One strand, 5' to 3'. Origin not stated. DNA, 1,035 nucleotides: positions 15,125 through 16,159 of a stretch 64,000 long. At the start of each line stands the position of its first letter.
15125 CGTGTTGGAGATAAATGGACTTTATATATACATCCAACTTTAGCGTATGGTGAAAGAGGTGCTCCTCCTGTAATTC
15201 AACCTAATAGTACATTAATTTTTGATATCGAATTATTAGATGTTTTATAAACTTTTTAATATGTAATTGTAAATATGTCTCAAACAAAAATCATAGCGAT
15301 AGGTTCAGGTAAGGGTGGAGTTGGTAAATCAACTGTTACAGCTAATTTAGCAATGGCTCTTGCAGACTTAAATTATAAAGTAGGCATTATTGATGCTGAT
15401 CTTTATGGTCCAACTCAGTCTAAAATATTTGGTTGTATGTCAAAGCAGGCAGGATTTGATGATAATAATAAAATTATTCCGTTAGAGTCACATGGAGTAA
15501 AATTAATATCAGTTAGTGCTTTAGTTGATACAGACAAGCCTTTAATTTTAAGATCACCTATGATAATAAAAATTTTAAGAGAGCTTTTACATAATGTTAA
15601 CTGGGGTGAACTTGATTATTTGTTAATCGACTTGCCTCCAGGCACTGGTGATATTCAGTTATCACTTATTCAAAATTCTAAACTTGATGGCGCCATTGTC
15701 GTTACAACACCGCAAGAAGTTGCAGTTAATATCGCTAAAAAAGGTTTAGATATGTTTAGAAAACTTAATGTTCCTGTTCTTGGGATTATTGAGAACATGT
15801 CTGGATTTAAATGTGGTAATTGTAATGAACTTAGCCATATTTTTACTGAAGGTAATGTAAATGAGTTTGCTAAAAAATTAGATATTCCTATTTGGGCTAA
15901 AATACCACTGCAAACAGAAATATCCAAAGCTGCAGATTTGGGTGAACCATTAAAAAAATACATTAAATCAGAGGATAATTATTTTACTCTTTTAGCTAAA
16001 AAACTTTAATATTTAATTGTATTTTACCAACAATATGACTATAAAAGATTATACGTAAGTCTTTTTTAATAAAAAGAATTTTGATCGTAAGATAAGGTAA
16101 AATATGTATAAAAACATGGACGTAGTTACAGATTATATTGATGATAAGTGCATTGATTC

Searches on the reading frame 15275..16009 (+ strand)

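Call 64: search_protein_families(library=pfam, proteins=[window:15275-16009:+], max_evalue=0.001)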
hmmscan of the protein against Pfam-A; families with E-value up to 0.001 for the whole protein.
window:15275-16009:+ (244 aa): 8 families
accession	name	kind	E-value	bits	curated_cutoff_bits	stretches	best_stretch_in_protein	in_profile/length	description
PF10609.15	ParA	-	1.9e-88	296.5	27.1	1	4-230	3-229/246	NUBPL iron-transfer P-loop NTPase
PF01656.29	CbiA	-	1.4e-13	51.4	25.4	1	7-224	1-123/125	CobQ/CobB/MinD/ParA nucleotide binding domain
PF13614.12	AAA_31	-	2e-13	51.1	27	1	4-151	1-154/177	AAA domain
PF00142.24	Fer4_NifH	-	4.1e-07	30.2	25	0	7-44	3-39/271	4Fe-4S iron sulfur cluster binding proteins, NifH/frxC family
PF02374.21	ArsA_ATPase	-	5.1e-07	29.6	24.3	1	5-42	2-38/305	Anion-transporting ATPase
PF09140.17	MipZ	-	7.1e-07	29.2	20.7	1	6-123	2-109/262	ATPase MipZ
PF06564.18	CBP_BcsQ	-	3e-05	24.1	21.3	0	6-41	3-38/234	Cellulose biosynthesis protein BcsQ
PF13500.12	AAA_26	-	0.00059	20.2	27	0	126-218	118-196/198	AAA domain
